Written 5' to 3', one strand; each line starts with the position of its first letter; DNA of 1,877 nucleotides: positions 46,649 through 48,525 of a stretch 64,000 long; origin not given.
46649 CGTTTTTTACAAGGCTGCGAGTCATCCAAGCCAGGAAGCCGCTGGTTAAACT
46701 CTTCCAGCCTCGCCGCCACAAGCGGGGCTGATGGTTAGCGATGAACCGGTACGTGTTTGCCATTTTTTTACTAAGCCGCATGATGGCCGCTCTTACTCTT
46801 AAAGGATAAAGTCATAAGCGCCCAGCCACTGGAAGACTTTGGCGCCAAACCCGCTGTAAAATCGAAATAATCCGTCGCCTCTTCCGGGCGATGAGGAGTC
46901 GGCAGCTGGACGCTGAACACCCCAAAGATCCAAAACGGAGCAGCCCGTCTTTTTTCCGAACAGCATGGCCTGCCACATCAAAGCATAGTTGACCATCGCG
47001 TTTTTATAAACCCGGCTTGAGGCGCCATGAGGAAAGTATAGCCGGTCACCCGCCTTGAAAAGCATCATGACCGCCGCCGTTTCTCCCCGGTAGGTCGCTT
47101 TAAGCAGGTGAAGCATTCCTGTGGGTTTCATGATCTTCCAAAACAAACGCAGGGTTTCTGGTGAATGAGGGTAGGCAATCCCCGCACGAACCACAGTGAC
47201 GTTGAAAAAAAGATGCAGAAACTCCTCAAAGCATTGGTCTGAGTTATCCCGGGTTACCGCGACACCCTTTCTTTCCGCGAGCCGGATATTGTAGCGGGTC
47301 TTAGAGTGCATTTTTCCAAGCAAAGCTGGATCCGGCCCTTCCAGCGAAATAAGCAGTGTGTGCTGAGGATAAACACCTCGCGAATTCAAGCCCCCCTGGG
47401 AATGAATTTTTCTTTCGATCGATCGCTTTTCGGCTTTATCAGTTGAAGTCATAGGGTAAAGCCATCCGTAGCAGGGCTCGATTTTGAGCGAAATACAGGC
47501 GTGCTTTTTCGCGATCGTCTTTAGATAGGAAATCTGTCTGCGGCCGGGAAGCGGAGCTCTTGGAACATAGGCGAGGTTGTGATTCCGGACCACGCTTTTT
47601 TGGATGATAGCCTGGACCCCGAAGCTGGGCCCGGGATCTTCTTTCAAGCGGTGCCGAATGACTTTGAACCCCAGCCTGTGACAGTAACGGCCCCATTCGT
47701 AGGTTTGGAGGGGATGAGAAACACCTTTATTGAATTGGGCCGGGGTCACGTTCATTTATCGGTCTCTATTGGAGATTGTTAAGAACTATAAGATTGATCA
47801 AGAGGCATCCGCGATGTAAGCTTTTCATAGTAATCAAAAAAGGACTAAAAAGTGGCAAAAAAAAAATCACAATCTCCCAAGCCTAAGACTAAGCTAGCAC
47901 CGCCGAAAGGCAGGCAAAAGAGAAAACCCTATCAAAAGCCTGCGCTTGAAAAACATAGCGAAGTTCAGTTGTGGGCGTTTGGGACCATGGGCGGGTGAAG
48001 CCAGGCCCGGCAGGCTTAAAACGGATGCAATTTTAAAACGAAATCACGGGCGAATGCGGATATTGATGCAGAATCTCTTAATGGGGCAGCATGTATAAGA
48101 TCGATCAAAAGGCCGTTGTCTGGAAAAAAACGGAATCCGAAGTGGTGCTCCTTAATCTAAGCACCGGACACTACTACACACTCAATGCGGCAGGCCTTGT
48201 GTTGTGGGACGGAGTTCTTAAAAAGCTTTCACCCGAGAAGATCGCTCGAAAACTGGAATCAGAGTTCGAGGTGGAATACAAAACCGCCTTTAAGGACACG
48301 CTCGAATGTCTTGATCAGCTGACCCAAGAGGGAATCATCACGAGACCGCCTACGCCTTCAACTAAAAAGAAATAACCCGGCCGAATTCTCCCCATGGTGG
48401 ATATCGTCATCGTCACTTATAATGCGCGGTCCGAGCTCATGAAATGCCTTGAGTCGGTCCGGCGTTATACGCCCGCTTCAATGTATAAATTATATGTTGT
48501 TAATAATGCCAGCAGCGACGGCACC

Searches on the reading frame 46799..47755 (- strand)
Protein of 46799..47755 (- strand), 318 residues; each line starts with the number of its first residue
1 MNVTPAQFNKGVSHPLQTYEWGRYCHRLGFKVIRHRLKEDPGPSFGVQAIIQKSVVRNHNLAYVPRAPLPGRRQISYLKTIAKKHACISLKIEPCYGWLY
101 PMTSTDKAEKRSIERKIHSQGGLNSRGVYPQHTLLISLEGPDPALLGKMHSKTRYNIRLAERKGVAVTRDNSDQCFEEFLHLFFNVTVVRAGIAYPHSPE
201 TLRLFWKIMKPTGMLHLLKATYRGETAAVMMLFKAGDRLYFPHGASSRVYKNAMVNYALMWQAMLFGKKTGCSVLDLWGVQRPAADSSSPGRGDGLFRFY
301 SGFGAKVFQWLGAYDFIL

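Call 5: search_protein_families(library=pfam, proteins=[window:46799-47755:-], max_evalue=0.01)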
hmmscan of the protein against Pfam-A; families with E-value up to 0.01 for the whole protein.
window:46799-47755:- (318 aa): 2 families
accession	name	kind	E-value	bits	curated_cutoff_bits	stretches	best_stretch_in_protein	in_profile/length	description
PF02388.22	FemAB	-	6.7e-16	58.6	24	2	13-183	16-203/406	FemAB family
PF13480.13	Acetyltransf_6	-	9.8e-13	48.9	22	1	151-278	5-135/143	Acetyltransferase (GNAT) domain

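Call 61: search_protein_families(library=ncbifam, proteins=[window:46799-47755:-], max_evalue=0.01)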
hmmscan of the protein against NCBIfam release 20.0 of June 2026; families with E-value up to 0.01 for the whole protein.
window:46799-47755:- (318 aa): 1 family
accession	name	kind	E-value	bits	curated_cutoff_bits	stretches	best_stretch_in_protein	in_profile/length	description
NF047883.1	UAcmpLyAlTFemX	equivalog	4.2e-05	23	500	1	145-303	163-311/337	UDP-N-acetylmuramoylpentapeptide-lysine N(6)-alanyltransferase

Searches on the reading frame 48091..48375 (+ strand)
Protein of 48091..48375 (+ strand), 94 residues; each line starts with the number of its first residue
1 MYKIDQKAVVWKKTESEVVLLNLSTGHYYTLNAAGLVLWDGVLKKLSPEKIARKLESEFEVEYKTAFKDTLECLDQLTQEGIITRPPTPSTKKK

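Call 4: search_protein_families(library=pfam, proteins=[window:48091-48375:+], max_evalue=0.01)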
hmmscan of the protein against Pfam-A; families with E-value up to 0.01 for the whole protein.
window:48091-48375:+ (94 aa): 1 family
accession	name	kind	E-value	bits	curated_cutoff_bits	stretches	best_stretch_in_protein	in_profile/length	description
PF05402.18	PqqD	-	1.7e-13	51.1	23.4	1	17-83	1-67/67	Coenzyme PQQ synthesis protein D (PqqD)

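Call 34: search_protein_families(library=ncbifam, proteins=[window:48091-48375:+], max_evalue=0.01)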
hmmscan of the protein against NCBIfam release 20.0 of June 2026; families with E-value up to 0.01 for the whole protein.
window:48091-48375:+ (94 aa): 4 families
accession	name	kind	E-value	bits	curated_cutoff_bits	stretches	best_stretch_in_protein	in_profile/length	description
NF033530.1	lasso_PqqD_Strm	exception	1.1e-12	48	70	1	7-82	2-77/78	lasso peptide biosynthesis PqqD family chaperone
NF033536.1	lasso_PqqD_Bac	exception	3.3e-12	46.4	80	1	12-84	15-87/88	lasso peptide biosynthesis PqqD family chaperone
NF050069.2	PqqD_rel_WgkC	exception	0.00026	20.9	110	1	6-83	9-86/103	PqqD family peptide maturation chaperone WgkC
TIGR04302.1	geo_PqqD_fam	equivalog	0.0093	16.4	100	0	21-84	39-101/102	GeoRSP system PqqD family peptide chaperone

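Call 89: search_solved_structures(query=window:48091-48372:+, max_evalue=1, show_alignments=2)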
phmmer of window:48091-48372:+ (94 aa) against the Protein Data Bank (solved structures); distinct sequences matched with E-value up to 1: 12.
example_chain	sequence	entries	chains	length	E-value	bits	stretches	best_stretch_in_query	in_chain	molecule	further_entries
5v1u_A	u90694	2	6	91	1.2e-06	32.2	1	7-80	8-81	TbiB1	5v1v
9x90_B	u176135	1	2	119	7.7e-05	26.5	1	15-83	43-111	Lasso peptide biosynthesis PqqD family chaperone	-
6jx3_B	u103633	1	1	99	0.0003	24.6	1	13-82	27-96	TfuB1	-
4l9e_A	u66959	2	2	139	0.16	15.9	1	10-64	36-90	Transcriptional regulator, PpsR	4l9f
4qkr_A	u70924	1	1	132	0.22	15.5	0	15-41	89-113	DE NOVO PROTEIN 6XTYR/PV2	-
4hh3_A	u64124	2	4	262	0.38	14.7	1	10-64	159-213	Transcriptional regulator, PpsR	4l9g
3p6j_A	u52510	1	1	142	0.58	14.1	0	15-37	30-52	de novo designed beta-trefoil architecture with symmetric primary structure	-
3o4d_A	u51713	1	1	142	0.6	14.1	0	15-42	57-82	de novo designed beta-trefoil architecture with symmetric primary structure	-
8s82_K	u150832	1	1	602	0.6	14.1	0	57-88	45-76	ATP-dependent DNA helicase II subunit 1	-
5y58_A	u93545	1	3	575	0.62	14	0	57-88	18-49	ATP-dependent DNA helicase II subunit 1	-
8s8p_K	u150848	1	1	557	0.71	13.8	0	57-88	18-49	ATP-dependent DNA helicase II subunit 1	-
4hh2_A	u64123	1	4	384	0.82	13.6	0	10-63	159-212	Transcriptional regulator, PpsR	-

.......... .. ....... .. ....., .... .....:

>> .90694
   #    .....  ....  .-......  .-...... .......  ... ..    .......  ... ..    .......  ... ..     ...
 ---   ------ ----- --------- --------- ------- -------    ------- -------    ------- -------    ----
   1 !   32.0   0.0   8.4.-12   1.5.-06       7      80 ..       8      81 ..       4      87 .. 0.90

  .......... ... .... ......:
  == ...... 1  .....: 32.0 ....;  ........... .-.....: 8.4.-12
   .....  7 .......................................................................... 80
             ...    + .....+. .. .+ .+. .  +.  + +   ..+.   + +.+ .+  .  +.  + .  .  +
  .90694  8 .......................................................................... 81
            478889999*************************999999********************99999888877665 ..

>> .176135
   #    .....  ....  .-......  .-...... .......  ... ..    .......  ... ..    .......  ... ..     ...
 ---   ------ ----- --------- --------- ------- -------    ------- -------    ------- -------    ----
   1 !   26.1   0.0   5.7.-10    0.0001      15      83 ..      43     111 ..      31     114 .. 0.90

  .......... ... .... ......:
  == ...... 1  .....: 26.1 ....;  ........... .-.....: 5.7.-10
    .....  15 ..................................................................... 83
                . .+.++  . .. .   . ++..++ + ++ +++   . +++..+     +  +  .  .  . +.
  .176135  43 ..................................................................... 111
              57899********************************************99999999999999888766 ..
